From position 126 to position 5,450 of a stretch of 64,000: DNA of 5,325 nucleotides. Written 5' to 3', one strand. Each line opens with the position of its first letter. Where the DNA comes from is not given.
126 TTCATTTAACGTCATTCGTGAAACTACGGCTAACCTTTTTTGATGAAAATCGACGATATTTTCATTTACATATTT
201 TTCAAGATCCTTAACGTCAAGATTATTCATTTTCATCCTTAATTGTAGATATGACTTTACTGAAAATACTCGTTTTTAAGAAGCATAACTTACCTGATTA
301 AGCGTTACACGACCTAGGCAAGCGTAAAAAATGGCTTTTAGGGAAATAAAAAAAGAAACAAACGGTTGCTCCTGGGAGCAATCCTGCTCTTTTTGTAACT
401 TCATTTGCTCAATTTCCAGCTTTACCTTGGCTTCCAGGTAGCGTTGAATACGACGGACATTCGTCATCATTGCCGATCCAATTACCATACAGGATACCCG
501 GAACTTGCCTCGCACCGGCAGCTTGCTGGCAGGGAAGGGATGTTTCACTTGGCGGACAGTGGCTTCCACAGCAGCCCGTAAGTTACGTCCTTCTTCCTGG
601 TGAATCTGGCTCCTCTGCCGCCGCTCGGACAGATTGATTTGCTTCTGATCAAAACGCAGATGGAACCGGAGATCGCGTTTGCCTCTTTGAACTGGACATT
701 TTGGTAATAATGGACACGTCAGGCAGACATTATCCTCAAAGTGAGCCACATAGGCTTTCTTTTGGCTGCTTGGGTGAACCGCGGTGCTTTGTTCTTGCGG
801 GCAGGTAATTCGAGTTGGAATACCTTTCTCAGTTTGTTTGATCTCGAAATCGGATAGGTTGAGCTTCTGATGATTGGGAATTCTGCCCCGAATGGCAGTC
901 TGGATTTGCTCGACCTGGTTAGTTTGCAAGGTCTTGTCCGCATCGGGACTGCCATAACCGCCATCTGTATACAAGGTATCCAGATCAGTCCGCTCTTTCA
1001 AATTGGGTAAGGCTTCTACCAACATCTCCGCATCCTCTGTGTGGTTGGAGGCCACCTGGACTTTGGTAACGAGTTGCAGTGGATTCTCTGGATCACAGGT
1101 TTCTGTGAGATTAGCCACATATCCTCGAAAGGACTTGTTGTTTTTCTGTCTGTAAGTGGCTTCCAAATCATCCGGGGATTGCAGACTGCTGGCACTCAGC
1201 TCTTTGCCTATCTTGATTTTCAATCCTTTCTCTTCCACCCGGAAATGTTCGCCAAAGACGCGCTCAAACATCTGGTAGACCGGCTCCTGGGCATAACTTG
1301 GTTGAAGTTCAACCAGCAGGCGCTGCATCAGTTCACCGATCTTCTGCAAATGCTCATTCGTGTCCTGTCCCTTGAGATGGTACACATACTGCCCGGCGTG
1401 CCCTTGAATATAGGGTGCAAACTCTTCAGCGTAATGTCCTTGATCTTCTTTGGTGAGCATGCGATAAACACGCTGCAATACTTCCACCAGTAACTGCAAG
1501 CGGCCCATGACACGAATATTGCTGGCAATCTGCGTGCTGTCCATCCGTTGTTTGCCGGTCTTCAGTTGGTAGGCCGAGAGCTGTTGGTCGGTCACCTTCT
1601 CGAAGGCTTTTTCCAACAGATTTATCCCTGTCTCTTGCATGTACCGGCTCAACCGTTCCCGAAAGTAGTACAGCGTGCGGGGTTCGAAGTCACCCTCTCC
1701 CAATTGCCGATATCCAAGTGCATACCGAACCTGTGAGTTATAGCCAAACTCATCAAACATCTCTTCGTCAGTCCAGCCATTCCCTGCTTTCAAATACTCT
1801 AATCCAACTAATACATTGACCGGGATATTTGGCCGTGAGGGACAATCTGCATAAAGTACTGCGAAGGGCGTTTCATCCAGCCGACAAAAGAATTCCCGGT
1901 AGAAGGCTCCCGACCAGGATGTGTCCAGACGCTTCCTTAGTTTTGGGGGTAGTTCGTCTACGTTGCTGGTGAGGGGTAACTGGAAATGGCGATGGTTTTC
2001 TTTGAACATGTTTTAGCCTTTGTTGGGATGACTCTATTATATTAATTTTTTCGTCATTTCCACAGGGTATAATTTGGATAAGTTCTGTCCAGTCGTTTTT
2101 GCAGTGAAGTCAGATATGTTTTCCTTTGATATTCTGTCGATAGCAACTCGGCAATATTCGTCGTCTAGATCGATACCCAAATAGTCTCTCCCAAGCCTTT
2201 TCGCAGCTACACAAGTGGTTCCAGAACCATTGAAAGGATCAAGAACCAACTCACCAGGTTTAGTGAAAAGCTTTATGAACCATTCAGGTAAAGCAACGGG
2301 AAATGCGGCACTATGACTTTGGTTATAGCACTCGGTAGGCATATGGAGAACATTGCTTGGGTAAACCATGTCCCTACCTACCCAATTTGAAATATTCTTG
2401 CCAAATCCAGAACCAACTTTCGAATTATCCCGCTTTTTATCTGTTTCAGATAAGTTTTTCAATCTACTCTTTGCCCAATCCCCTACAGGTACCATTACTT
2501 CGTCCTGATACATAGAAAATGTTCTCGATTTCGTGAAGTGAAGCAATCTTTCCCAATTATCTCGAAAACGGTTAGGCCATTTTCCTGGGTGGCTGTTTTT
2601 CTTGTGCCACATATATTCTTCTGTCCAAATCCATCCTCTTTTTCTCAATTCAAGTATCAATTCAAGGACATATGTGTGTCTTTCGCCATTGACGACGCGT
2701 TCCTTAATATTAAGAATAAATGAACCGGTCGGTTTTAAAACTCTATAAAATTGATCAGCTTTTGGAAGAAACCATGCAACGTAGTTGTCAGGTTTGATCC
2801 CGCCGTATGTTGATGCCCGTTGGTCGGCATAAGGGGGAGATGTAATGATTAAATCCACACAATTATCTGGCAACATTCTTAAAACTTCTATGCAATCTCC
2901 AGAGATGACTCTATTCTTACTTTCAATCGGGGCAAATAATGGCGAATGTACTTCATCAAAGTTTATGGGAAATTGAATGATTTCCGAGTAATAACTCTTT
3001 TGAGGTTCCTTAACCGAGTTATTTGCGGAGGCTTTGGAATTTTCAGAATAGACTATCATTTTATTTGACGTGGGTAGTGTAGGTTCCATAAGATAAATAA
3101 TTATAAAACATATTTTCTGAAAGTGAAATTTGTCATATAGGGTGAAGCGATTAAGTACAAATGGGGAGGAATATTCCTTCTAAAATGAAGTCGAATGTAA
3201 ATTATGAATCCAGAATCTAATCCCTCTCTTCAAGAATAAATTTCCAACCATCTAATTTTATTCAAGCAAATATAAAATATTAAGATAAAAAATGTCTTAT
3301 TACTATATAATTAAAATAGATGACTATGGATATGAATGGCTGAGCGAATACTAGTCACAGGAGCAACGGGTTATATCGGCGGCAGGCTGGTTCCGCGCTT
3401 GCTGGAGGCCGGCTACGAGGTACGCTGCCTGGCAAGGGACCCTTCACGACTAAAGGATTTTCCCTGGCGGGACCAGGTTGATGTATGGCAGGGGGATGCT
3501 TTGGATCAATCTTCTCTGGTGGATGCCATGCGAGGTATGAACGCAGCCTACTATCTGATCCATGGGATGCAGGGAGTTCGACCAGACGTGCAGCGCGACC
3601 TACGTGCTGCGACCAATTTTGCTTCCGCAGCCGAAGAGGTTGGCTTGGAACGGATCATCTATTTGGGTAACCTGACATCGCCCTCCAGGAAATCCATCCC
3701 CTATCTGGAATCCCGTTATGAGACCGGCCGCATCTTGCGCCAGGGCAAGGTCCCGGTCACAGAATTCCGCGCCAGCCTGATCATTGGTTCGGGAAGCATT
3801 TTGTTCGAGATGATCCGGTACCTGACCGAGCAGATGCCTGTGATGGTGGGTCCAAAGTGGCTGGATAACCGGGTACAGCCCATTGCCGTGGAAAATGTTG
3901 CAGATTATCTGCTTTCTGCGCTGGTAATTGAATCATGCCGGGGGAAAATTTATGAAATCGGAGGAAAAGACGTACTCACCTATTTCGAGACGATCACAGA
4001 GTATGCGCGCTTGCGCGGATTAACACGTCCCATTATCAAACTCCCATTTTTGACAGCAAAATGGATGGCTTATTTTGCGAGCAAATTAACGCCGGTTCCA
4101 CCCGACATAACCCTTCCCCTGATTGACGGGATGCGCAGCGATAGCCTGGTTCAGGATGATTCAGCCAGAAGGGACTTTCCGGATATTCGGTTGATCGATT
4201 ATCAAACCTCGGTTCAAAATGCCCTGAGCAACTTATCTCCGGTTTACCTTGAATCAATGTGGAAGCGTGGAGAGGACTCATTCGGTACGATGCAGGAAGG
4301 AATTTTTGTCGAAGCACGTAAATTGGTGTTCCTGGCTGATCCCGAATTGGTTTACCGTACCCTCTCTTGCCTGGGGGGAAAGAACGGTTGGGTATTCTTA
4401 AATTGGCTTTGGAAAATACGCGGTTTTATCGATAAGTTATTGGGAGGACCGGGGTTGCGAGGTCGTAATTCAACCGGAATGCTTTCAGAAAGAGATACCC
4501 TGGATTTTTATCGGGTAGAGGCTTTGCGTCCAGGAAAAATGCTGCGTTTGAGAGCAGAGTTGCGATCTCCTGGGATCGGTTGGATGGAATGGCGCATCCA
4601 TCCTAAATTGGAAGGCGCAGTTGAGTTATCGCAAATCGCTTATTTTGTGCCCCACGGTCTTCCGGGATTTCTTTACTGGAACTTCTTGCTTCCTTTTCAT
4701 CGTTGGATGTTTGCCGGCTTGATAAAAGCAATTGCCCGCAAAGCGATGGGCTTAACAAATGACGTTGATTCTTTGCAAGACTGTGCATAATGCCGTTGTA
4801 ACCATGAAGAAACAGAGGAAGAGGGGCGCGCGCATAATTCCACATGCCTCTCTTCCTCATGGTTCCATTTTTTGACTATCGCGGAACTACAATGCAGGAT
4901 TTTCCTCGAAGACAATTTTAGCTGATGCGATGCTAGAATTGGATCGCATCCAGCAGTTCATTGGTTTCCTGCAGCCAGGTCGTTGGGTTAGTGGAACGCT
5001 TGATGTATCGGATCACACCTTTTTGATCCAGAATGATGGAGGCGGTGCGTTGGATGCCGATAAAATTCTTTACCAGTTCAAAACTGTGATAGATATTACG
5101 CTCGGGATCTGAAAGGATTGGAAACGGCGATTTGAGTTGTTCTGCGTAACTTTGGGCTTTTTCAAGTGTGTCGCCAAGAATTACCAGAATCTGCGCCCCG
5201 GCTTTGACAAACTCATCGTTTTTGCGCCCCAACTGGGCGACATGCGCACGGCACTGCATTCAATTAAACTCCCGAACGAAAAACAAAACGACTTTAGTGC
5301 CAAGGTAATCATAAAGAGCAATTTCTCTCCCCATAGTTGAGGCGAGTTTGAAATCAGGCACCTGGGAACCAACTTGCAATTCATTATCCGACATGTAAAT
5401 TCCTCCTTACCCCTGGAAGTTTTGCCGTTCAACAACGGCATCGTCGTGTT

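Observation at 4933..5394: Candidate selenoprotein: redoxin with a U-x-x-C motif, truncated in the ORF track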

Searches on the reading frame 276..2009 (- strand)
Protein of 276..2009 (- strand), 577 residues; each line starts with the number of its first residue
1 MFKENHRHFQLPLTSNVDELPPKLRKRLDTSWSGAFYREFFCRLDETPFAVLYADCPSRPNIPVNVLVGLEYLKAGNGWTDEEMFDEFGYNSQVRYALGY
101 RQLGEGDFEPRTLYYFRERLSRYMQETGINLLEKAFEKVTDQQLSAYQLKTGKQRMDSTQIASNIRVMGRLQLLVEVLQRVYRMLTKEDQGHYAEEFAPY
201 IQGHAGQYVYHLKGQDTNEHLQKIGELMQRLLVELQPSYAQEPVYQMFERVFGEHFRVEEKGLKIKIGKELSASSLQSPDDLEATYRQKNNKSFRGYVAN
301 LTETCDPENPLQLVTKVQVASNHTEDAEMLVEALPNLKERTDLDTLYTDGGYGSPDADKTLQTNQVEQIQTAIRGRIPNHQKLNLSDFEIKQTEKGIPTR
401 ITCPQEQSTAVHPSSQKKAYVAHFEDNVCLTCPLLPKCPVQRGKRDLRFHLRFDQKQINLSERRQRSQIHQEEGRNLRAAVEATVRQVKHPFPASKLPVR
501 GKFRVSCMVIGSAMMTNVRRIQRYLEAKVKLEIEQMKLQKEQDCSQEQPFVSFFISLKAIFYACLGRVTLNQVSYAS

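Call 12: search_protein_families(library=ncbifam, proteins=[window:276-2009:-], max_evalue=0.00001)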
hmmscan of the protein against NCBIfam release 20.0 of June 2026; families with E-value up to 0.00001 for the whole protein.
window:276-2009:- (577 aa): 3 families
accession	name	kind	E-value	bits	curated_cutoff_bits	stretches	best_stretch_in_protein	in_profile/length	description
NF033551.1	transpos_IS1182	equivalog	4.4e-34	118.2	270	1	49-522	40-486/488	IS1182 family transposase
NF033593.1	transpos_ISNCY_1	equivalog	8.2e-16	57.7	325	0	312-377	312-379/444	ISNCY family transposase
NF033578.1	transpos_IS5_1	equivalog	1.4e-12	47.5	275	1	46-257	32-242/419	IS5 family transposase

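Call 55: search_protein_families(library=pfam, proteins=[window:276-2009:-], max_evalue=0.00001)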
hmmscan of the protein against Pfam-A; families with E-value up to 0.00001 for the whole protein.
window:276-2009:- (577 aa): 2 families
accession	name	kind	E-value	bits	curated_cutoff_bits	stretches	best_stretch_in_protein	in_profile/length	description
PF13751.12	DDE_Tnp_1_6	-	6.5e-12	46.3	25.1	1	402-521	1-124/125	Transposase DDE domain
PF01609.27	DDE_Tnp_1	-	7.1e-09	36.1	23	1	285-517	24-199/200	Transposase DDE domain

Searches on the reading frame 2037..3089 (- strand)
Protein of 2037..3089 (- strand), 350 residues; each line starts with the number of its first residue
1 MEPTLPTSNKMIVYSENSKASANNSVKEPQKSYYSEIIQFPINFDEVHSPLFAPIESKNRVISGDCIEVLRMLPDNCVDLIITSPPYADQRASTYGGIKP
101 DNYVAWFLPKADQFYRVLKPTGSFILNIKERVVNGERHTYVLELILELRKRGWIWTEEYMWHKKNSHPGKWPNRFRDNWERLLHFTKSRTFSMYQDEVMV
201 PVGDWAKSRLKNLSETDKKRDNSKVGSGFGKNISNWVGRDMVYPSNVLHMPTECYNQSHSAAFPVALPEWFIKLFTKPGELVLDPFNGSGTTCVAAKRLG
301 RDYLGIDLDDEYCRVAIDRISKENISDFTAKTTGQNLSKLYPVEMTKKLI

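Call 12: search_protein_families(library=ncbifam, proteins=[window:2037-3089:-], max_evalue=0.00001)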
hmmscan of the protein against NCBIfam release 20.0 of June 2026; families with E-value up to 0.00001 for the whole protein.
window:2037-3089:- (350 aa): 3 families
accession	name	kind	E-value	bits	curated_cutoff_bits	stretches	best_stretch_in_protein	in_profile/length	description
NF010253.0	PRK13699.1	subfamily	1e-26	94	244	2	255-322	140-207/226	DNA methyltransferase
NF050803.1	DnaMtaseCcrMCaul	equivalog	2.4e-24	85.9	830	1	256-328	183-255/350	adenine-specific DNA-methyltransferase CcrM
NF008572.0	PRK11524.1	equivalog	1.6e-21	76.7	292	1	57-323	13-259/294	adenine-specific DNA-methyltransferase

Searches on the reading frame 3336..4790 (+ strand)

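Call 12: search_protein_families(library=ncbifam, proteins=[window:3336-4790:+], max_evalue=0.00001)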
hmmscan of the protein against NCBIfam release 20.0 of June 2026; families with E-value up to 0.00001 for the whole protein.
window:3336-4790:+ (484 aa): 6 families
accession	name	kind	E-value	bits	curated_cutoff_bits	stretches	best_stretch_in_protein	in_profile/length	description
TIGR03466.1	HpnA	hypoth_equivalog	3.6e-17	62.2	367.65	1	4-110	2-111/327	hopanoid-associated sugar epimerase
NF058621.1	DiazavRedAvaA7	equivalog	2.1e-08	34.2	400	1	4-89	2-83/304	3-diazoavenalumate denitrifying reductase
TIGR04180.1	EDH_00030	hypoth_equivalog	2.9e-08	33.1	475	1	5-108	1-117/297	NAD-dependent 4,6-dehydratase LegB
NF042423.1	oxyalk_red_Shew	equivalog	1.9e-07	30.5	580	1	3-110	9-116/331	2-alkyl-3-oxoalkanoate reductase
NF004520.0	PRK05865.1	equivalog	4e-06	25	1509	1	4-200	2-175/854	sugar epimerase family protein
NF052578.1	StrlDmthSdmBMthl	equivalog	6.1e-06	26.2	600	1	5-75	3-72/328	sterol demethylase protein SdmB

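Call 55: search_protein_families(library=pfam, proteins=[window:3336-4790:+], max_evalue=0.00001)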
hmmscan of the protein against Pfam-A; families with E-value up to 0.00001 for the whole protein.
window:3336-4790:+ (484 aa): 5 families
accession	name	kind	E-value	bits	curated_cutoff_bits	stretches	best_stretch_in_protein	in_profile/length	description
PF11066.14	DUF2867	-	4e-21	76.3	27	1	338-460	23-140/142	Protein of unknown function (DUF2867)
PF13460.12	NAD_binding_10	-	4.7e-18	66.1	27.2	1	9-115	1-101/184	NAD(P)H-binding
PF05368.20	NmrA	-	9.4e-16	58.7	27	1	2-147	2-151/298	NmrA-like family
PF01370.27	Epimerase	-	7.1e-11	42.4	20.9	1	5-111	1-114/240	NAD dependent epimerase/dehydratase family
PF01073.25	3Beta_HSD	-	5.5e-06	26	22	0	6-110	1-114/280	3-beta hydroxysteroid dehydrogenase/isomerase family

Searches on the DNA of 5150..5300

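Call 30: search_rna_families(source=window, start=5150, end=5300, threshold=evalue, max_evalue=10)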
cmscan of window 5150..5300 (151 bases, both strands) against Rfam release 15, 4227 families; matches with E-value up to 10: 1.
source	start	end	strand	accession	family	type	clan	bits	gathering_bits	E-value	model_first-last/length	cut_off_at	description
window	5154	5189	-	RF00039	DicF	Gene; antisense;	-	15.1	48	0.41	1-52/52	no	DicF RNA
